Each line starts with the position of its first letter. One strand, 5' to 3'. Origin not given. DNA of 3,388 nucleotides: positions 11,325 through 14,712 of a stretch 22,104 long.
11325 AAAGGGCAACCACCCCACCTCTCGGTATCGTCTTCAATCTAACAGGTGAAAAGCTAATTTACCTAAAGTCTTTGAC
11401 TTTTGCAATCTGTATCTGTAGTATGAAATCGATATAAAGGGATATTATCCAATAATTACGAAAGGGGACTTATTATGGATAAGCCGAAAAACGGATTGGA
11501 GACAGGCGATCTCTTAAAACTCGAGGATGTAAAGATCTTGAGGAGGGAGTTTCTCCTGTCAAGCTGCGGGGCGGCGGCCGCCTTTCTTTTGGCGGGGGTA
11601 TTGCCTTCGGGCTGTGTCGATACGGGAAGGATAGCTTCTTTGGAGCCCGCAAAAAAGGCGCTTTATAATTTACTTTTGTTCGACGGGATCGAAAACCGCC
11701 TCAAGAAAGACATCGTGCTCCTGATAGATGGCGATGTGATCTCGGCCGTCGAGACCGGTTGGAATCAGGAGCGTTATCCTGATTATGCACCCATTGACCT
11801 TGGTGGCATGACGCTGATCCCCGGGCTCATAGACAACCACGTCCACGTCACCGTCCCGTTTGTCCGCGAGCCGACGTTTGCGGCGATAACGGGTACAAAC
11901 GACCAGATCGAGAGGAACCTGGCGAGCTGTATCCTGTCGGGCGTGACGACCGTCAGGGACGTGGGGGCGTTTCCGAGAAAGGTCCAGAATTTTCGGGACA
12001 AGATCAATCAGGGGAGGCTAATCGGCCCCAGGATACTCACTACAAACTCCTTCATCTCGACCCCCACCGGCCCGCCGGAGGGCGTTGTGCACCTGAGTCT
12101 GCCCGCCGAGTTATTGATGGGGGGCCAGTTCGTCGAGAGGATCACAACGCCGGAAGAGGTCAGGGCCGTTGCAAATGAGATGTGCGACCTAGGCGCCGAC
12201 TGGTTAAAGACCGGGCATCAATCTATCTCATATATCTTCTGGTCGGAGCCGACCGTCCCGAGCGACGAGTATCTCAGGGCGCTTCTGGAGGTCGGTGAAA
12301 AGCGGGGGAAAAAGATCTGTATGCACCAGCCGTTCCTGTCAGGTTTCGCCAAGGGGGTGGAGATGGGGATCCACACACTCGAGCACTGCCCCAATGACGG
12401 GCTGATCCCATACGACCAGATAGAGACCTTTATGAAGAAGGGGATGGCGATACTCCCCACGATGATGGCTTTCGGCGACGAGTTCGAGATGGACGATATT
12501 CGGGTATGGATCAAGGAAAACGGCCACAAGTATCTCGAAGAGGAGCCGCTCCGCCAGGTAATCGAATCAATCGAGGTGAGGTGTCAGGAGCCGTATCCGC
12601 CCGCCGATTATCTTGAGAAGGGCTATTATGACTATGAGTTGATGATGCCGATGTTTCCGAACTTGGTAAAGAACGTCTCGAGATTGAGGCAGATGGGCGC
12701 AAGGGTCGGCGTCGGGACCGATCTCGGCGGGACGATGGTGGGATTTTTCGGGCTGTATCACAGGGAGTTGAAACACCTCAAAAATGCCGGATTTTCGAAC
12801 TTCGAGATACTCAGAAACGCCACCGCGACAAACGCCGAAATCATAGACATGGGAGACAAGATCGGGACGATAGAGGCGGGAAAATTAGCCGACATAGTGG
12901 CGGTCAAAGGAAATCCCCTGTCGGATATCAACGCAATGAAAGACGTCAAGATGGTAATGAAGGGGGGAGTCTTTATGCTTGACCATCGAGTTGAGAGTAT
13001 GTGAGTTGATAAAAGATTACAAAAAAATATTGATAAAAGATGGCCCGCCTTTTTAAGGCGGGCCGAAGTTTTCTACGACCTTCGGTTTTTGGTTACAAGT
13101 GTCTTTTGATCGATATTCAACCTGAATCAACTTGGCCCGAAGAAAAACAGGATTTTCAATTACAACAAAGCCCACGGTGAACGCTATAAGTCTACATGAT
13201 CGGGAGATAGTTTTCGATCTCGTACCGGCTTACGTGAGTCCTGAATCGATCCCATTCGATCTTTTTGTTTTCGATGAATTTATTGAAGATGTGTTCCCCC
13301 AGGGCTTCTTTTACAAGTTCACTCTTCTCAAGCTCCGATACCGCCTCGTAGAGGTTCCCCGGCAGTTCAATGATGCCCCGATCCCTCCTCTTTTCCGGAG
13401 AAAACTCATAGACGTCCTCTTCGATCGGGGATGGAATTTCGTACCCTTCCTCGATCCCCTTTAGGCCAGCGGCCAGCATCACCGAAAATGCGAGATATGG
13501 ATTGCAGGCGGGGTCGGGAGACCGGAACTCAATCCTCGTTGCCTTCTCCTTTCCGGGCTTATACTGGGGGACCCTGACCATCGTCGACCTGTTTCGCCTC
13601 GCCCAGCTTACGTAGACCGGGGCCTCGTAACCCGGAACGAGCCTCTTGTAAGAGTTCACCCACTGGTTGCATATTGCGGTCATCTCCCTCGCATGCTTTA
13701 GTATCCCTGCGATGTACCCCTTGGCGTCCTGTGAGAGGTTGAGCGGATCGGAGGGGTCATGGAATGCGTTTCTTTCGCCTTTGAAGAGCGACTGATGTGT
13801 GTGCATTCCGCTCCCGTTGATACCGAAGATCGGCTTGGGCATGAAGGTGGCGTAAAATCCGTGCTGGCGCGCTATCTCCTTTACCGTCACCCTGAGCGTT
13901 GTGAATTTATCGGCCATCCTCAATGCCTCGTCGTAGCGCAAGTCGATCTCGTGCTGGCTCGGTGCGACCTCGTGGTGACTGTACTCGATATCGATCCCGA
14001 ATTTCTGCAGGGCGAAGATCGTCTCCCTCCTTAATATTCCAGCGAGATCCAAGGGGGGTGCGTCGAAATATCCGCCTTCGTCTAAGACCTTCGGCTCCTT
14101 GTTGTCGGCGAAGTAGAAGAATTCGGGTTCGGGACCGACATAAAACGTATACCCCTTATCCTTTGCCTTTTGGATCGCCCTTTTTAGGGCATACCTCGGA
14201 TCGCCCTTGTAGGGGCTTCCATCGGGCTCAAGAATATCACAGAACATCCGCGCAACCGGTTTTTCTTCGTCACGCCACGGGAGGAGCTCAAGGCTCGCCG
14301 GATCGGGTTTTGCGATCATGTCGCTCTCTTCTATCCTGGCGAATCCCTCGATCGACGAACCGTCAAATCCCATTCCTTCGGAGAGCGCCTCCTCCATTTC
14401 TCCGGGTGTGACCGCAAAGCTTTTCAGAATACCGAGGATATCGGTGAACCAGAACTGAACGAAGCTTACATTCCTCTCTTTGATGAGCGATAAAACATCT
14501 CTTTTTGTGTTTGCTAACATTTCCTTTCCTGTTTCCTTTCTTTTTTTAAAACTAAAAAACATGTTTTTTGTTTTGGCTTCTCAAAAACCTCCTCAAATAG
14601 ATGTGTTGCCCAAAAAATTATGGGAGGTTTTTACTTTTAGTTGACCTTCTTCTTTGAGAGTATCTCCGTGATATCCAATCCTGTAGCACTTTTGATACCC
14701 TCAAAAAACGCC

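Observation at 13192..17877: Nitrogen-assimilation operon with a flotillin gene embedded between P-II and glnA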

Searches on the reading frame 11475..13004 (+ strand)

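Call 3: search_protein_families(library=pfam, proteins=[window:11475-13004:+])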
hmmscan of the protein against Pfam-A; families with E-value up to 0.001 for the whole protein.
window:11475-13004:+ (509 aa): 2 families
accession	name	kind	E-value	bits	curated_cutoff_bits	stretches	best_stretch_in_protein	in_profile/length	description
PF01979.26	Amidohydro_1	-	6.3e-27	95.2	25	1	113-499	1-343/345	Amidohydrolase family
PF07969.17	Amidohydro_3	-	1e-12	48.8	29.7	1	377-499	339-469/472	Amidohydrolase family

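Call 4: search_protein_families(library=ncbifam, proteins=[window:11475-13004:+])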
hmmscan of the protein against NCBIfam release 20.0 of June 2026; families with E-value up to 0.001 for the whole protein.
window:11475-13004:+ (509 aa): 26 families (the best 25 are shown)
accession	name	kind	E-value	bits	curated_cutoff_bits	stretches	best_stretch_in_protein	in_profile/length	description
NF051886.1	XaaProDiPepCaul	equivalog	1.5e-45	155.9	500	2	73-305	12-244/398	Xaa-Pro dipeptidase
NF006056.0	PRK08204.1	subfamily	2e-11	43.3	391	2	436-481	338-383/449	hypothetical protein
TIGR01224.1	hutI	equivalog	4.9e-11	42.1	298.15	2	403-494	277-371/377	imidazolonepropionase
TIGR02967.1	guan_deamin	equivalog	6.2e-11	41.9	375.4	1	400-478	280-361/401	guanine deaminase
NF006679.0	PRK09228.1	subfamily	3.9e-10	39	351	1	401-483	306-391/433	guanine deaminase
NF006689.0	PRK09237.1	equivalog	1.5e-09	36.9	371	1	76-178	19-108/383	amidohydrolase/deacetylase family metallohydrolase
NF006549.0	PRK09045.1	equivalog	2.2e-09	36.5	540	1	440-478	341-379/444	TRZ/ATZ family hydrolase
NF009060.0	PRK12394.1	equivalog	4e-09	35.7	442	1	437-478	298-339/381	metallo-dependent hydrolase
NF005540.0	PRK07203.1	equivalog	1.7e-08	33.5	444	1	74-131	16-74/444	putative aminohydrolase SsnA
NF005557.0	PRK07228.1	equivalog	2e-08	33.4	522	0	441-482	338-379/445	5'-deoxyadenosine deaminase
TIGR00221.1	nagA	equivalog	2.1e-08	33.6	225.65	0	76-124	18-64/380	N-acetylglucosamine-6-phosphate deacetylase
NF006055.0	PRK08203.1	equivalog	4.9e-08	31.9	532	0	74-126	21-72/455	8-oxoguanine deaminase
TIGR03314.1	Se_ssnA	subfamily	8.6e-08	31.4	455.5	1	75-131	16-73/441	putative selenium metabolism protein SsnA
NF011990.0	PRK15446.2-6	subfamily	1.3e-07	30.7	233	0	79-184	19-124/390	alpha-D-ribose 1-methylphosphonate 5-triphosphate diphosphatase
TIGR02318.1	phosphono_phnM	equivalog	1.7e-07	30.5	390.55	0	73-179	10-110/376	phosphonate metabolism protein PhnM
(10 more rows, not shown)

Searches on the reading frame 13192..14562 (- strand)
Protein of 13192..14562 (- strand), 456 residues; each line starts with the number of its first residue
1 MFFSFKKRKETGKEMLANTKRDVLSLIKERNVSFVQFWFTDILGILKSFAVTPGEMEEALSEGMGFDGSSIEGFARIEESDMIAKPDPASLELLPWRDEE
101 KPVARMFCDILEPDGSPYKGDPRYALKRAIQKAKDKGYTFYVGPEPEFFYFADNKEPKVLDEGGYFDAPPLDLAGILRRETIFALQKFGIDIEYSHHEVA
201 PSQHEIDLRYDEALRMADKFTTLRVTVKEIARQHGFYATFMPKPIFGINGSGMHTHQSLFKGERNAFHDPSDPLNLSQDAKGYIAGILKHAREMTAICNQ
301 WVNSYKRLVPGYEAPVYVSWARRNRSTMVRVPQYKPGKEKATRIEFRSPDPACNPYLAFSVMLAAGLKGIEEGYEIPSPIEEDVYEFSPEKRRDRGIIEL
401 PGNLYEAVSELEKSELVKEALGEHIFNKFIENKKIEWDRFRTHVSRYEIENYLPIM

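Call 3: search_protein_families(library=pfam, proteins=[window:13192-14562:-])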
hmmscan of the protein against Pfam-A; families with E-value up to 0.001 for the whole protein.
window:13192-14562:- (456 aa): 2 families
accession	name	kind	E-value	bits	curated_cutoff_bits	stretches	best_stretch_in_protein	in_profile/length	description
PF00120.29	Gln-synt_C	-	2.4e-132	441.6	24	1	120-452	2-344/344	Glutamine synthetase, catalytic domain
PF03951.24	Gln-synt_N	-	2.9e-30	104.1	33.4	1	31-113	1-82/82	Glutamine synthetase, beta-Grasp domain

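Call 4: search_protein_families(library=ncbifam, proteins=[window:13192-14562:-])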
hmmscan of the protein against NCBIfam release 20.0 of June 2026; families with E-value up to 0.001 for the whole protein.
window:13192-14562:- (456 aa): 5 families
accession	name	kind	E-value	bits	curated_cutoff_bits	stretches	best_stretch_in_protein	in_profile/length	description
TIGR00653.1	GlnA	equivalog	1.7e-162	541.3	429.15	2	153-453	162-461/462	type I glutamate--ammonia ligase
TIGR03105.1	gln_synth_III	equivalog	1.1e-100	337.2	469.6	1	26-453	4-434/435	type III glutamate--ammonia ligase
NF045547.1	GGputSyn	equivalog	2e-91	307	650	1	20-445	2-435/438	gamma-glutamylputrescine synthetase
NF007006.0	PRK09469.1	equivalog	5.3e-89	298.9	845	2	161-452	176-466/469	glutamate--ammonia ligase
NF041605.1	gln_syn_GlnII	equivalog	3.2e-13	49.5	500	1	64-363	35-325/333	glutamine synthetase GlnII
